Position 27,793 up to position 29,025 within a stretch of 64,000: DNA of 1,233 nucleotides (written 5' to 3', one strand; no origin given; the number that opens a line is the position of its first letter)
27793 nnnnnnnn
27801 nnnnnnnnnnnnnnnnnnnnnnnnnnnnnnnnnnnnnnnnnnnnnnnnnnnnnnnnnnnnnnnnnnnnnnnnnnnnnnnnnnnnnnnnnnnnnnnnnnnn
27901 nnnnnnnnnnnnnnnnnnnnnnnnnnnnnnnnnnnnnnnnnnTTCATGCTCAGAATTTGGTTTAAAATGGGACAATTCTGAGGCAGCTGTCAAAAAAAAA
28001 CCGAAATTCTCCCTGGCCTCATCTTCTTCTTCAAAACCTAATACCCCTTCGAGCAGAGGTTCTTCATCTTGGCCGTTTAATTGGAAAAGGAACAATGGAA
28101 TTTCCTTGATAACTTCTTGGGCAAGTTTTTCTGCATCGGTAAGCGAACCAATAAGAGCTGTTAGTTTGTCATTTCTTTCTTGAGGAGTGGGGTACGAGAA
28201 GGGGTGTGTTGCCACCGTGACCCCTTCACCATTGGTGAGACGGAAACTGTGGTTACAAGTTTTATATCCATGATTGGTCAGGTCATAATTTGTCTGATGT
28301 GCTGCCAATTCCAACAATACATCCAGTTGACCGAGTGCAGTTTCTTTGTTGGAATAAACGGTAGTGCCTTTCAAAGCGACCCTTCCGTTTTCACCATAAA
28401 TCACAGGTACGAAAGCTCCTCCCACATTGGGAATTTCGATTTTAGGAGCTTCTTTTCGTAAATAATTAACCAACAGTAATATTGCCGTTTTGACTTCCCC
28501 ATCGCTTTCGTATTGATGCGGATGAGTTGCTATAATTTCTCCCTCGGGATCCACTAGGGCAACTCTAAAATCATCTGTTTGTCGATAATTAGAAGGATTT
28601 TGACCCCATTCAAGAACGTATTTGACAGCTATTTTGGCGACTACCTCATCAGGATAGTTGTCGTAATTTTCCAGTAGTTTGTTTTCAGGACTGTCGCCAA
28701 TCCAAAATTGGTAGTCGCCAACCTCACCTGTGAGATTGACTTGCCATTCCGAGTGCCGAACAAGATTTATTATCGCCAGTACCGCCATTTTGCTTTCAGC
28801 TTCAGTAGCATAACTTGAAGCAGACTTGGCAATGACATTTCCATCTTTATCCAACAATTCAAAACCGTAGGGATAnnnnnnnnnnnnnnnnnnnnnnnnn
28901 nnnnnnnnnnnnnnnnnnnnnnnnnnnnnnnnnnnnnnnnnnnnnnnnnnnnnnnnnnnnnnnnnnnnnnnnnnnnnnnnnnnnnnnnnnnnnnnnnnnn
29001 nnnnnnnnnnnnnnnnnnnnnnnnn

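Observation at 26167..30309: Array of about 25 YegP/DUF1508-like modules inserted in a 2205-aa baseplate protein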

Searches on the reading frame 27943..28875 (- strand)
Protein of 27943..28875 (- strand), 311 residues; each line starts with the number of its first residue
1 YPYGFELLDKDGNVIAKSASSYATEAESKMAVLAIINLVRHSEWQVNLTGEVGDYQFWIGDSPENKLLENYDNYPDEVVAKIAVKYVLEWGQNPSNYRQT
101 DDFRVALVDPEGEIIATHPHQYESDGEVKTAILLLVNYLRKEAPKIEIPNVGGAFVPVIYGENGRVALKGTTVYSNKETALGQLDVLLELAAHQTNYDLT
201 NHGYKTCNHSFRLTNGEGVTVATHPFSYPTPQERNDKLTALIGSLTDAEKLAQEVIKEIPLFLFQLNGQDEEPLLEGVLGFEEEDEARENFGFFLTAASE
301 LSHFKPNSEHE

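Call 38: predict_structure(alignment_id=A2)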
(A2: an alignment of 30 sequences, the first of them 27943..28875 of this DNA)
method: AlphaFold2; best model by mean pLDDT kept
length: 311 residues; sequences in the alignment: 30
mean_pLDDT: 83.5   pTM: 0.47
mean pLDDT of the five models: 83.5, 81.4, 77.4, 76.0, 73.9
residues with pLDDT >= 90: 106; 70-90: 163; 50-70: 40; < 50: 2
segments of 3 or more residues with pLDDT < 50: none
pLDDT, mean of each block of 10 residues (from residue 1): 83 86 76 72 62 82 91 86 94 95 94 95 95 94 84 79 82 80 84 87 71 92 90 86 68 55 88 85 88 90 82 42
secondary structure, 60 per line:
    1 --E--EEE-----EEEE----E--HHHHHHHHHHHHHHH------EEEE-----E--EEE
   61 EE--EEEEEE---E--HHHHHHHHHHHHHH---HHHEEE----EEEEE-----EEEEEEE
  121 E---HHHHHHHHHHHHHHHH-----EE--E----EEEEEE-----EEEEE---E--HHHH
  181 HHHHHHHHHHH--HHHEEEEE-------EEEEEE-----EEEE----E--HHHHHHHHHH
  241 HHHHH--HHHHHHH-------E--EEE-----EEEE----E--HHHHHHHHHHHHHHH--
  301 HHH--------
elements in order: E6-8 E14-17 H25-39 E46-49 E58-62 E65-70 H77-90 E97-99 E104-108 E114-121 H125-140 E155-160 E166-170 H177-191 E197-201 E209-214 E220-223 H231-245 H248-254 E265-267 E273-276 H284-298

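Call 40: fold_search(model_id=the predicted structure, library=pdb)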
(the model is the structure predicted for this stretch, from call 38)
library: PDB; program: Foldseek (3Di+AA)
matches with E <= 10: 547; with E <= 0.001: 1
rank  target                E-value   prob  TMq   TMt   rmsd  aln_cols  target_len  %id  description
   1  7b5h_AD               4.7e-10  1.00  0.27  0.08  24.1       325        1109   13  Cryo-EM structure of the contractile injection system base plate from Anabaena PCC7120 (released 2022-02-23)
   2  2k8e_MODEL_1_A        1.7e-03  1.00  0.26  0.62   2.6        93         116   17  Solution NMR Structure of protein of unknown function yegP from E. coli. Ontario Center for Structural Proteom (released 2008-10-14)
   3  2k49_MODEL_1_A        2.8e-03  1.00  0.25  0.59   2.7        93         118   17  Solution NMR structure of UPF0339 protein SO3888 from Shewanella oneidensis. Northeast Structural Genomics Con (released 2008-07-08)
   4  3b49                  3.8e-02  0.10  0.11  0.13  18.9       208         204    9  Crystal structure of an uncharacterized conserved protein from Listeria innocua (released 2007-11-13)
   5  2gag_C                4.5e-02  0.14  0.12  0.16  21.9       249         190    8  Heteroteterameric sarcosine: structure of a diflavin metaloenzyme at 1.85 a resolution (released 2006-08-08)
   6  3tvi_J                5.7e-02  0.10  0.08  0.07  18.8       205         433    9  Crystal structure of Clostridium acetobutylicum aspartate kinase (CaAK): An important allosteric enzyme for industrial (released 2011-11-09)
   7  4bjr_A                6.7e-02  0.12  0.13  0.10  25.9       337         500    9  Crystal structure of the complex between Prokaryotic Ubiquitin-like Protein Pup and its Ligase PafA (released 2013-05-01)
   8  4bjr_B                8.3e-02  0.08  0.11  0.08  21.1       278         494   10  Crystal structure of the complex between Prokaryotic Ubiquitin-like Protein Pup and its Ligase PafA (released 2013-05-01)
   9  7r8q_A                9.3e-02  0.06  0.09  0.07  27.6       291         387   10  Closed form of SAOUHSC_02373 in complex with ADP, citrate, Mg2+ and Na+ (released 2022-09-14)
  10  9qur_D                1.2e-01  0.08  0.13  0.10  25.7       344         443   12  Crystal structure of gamma-Glutamyl-Methylamide Synthetase from Methylovorus mays (MmGmaS) in complex with ATPgS (released 2026-01-28)
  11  4pn0_A                1.5e-01  0.04  0.08  0.10  27.8       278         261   10  Structure of S. pombe Pct1 RNA triphosphatase (released 2014-11-12)
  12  7r8q_B                1.7e-01  0.04  0.08  0.07  27.6       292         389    9  Closed form of SAOUHSC_02373 in complex with ADP, citrate, Mg2+ and Na+ (released 2022-09-14)
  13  3tf7_C                1.8e-01  0.04  0.08  0.10  20.1       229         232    7  42F3 QL9/H2-Ld complex (released 2011-12-07)
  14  5h7y_A                1.9e-01  0.08  0.14  0.15  15.6       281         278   13  Structure of immunity protein TplEi of T6SS from Pseudomonas aeruginosa complexed with "L" peptide (released 2017-10-04)
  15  3tvi_G                1.9e-01  0.06  0.08  0.06  19.3       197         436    6  Crystal structure of Clostridium acetobutylicum aspartate kinase (CaAK): An important allosteric enzyme for industrial (released 2011-11-09)
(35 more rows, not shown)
